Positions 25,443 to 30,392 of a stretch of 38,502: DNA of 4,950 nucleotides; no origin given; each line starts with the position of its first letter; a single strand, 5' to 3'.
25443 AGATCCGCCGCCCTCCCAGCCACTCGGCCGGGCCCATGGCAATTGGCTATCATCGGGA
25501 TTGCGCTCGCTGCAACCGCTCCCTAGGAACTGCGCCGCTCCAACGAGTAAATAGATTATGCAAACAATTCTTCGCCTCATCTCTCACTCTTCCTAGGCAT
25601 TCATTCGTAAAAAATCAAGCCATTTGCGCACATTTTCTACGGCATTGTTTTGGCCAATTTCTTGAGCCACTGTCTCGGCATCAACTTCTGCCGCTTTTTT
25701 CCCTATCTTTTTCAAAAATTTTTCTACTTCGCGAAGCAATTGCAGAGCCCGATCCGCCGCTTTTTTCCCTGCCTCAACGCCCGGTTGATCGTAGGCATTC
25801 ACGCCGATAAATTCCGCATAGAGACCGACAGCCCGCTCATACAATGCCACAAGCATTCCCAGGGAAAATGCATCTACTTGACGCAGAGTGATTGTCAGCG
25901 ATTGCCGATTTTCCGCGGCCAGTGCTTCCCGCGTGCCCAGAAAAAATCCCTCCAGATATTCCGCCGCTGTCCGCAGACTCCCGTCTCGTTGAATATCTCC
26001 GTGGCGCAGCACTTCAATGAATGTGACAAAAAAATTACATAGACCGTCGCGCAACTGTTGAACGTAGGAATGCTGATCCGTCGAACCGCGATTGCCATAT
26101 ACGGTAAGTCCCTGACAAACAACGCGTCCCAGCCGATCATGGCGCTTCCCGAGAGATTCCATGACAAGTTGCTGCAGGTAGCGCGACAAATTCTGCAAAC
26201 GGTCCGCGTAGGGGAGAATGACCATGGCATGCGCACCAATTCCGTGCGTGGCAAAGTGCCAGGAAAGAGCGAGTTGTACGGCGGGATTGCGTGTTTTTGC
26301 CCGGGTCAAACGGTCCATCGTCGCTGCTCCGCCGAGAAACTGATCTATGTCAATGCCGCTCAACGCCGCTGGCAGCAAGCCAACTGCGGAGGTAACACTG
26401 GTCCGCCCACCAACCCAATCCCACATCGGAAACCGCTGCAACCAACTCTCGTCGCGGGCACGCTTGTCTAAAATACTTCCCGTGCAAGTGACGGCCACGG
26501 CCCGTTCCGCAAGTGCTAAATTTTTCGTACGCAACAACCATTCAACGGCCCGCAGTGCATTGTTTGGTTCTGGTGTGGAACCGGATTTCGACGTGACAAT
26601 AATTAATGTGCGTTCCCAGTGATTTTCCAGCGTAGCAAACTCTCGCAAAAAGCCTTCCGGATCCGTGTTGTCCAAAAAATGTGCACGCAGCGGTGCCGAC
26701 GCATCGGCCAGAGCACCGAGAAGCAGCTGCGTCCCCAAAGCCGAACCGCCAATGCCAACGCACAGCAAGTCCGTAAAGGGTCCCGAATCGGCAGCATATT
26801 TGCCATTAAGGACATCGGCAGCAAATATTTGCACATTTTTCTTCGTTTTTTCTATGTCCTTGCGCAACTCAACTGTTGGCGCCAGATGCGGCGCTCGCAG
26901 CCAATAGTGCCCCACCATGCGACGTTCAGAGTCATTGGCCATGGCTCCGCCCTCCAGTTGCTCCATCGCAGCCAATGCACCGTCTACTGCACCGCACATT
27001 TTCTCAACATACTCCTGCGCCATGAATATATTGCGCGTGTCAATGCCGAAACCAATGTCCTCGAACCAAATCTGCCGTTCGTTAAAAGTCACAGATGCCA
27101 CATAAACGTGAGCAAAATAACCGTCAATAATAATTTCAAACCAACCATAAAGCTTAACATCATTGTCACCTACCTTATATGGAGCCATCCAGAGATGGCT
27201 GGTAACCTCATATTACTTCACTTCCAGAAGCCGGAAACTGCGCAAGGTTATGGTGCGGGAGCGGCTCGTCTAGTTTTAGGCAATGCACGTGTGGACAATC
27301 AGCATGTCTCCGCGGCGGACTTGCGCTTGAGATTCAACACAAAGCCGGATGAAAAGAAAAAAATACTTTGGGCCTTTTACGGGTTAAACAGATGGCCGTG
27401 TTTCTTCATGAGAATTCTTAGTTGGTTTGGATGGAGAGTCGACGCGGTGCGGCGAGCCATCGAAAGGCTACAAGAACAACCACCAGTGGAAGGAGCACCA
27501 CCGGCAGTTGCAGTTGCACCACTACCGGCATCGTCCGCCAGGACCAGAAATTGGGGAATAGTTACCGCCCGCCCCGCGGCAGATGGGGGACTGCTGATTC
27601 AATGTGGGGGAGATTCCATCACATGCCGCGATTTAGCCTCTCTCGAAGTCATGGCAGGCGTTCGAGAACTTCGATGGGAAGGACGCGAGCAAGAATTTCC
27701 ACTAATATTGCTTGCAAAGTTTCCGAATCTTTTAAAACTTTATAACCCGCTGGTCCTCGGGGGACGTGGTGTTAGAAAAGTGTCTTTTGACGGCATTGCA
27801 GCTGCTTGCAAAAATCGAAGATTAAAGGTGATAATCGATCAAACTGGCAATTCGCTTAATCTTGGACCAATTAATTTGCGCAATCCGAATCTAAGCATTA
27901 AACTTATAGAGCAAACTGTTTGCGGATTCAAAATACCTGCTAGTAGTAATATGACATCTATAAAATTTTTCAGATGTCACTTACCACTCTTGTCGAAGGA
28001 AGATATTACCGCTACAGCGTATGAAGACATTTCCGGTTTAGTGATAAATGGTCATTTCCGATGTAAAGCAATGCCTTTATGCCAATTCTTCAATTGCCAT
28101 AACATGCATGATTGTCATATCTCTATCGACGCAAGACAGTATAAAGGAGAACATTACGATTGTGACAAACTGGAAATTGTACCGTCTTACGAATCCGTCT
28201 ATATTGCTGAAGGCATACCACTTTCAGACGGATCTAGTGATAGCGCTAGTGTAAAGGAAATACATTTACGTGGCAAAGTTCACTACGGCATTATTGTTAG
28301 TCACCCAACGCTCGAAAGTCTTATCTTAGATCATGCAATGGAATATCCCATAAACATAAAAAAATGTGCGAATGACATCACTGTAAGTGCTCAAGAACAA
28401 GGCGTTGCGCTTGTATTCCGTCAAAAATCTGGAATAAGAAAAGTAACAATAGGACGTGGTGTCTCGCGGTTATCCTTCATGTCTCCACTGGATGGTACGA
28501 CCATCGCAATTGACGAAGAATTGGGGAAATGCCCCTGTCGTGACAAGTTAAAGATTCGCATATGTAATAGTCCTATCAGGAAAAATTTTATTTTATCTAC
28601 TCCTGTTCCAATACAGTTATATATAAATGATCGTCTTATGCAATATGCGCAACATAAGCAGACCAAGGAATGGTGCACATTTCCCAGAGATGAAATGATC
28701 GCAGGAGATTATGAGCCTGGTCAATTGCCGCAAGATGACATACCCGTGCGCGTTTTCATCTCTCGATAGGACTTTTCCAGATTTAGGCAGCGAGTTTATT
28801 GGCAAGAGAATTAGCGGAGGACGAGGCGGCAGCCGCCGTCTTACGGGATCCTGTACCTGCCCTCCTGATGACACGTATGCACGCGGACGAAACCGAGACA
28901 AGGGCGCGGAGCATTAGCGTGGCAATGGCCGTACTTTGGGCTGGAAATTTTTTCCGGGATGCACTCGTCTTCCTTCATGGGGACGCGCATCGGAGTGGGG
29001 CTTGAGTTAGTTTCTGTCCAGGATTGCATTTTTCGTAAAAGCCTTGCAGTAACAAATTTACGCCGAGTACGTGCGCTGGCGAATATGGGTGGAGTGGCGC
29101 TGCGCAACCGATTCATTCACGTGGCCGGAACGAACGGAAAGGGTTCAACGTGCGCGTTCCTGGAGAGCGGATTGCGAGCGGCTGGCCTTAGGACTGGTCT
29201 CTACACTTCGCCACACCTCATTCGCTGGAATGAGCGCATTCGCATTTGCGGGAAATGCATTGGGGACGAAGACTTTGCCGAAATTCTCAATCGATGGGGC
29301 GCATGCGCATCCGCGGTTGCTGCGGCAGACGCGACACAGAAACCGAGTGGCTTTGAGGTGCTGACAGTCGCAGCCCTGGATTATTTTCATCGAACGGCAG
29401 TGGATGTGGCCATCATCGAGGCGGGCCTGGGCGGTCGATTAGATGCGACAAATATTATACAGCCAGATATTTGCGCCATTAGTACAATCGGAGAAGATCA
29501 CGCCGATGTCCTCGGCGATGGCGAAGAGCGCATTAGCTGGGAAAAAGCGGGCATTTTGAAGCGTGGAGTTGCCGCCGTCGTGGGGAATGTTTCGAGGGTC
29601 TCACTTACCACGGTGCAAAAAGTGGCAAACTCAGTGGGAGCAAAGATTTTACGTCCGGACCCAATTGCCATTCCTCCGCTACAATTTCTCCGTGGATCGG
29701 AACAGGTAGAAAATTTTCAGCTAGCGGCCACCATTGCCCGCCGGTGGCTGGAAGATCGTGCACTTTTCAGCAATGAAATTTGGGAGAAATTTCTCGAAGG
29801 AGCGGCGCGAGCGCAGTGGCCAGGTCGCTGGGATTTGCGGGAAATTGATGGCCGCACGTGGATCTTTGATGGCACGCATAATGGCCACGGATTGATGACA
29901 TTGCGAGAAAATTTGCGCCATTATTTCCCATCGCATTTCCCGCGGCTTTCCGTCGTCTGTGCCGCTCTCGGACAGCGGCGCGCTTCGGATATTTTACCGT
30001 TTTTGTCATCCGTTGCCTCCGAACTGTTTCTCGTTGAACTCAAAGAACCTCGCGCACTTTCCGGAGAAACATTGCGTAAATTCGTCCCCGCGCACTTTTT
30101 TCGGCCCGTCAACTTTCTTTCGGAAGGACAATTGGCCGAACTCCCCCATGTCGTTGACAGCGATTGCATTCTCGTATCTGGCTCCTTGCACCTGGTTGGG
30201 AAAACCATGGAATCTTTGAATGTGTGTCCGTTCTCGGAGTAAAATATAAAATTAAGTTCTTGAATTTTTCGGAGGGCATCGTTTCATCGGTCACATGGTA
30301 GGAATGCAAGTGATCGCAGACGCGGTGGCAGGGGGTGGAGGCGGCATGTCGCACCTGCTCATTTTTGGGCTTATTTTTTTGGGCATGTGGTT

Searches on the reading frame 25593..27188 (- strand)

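Call 11: search_protein_families(library=pfam, proteins=[window:25593-27188:-])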
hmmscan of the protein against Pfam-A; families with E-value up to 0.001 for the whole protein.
window:25593-27188:- (531 aa): 1 family
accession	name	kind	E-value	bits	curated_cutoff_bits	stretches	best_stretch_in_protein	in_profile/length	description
PF00342.24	PGI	-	2.8e-56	191.6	22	1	74-487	27-471/486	Phosphoglucose isomerase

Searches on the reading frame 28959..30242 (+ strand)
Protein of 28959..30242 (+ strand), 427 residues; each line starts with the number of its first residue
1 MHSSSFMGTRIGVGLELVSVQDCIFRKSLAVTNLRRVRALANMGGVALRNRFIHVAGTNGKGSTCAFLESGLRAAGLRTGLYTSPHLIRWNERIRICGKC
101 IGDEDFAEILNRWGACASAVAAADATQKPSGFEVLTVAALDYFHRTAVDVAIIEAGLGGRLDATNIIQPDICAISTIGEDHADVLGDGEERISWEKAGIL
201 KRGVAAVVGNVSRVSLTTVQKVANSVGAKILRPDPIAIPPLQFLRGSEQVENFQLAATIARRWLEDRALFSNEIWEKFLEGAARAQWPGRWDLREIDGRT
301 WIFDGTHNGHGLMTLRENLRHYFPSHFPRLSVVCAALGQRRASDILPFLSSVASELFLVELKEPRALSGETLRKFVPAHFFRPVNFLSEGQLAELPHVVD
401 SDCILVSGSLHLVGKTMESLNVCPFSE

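Call 11: search_protein_families(library=pfam, proteins=[window:28959-30242:+])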
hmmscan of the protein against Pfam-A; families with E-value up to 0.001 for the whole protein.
window:28959-30242:+ (427 aa): 2 families
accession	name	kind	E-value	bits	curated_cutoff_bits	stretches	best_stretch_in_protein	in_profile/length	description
PF02875.26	Mur_ligase_C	-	3e-07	31.7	28.4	1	289-409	1-126/127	Mur ligase, glutamate ligase domain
PF08245.18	Mur_ligase_M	-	2.5e-06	28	24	1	55-204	1-114/200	Mur ligase middle domain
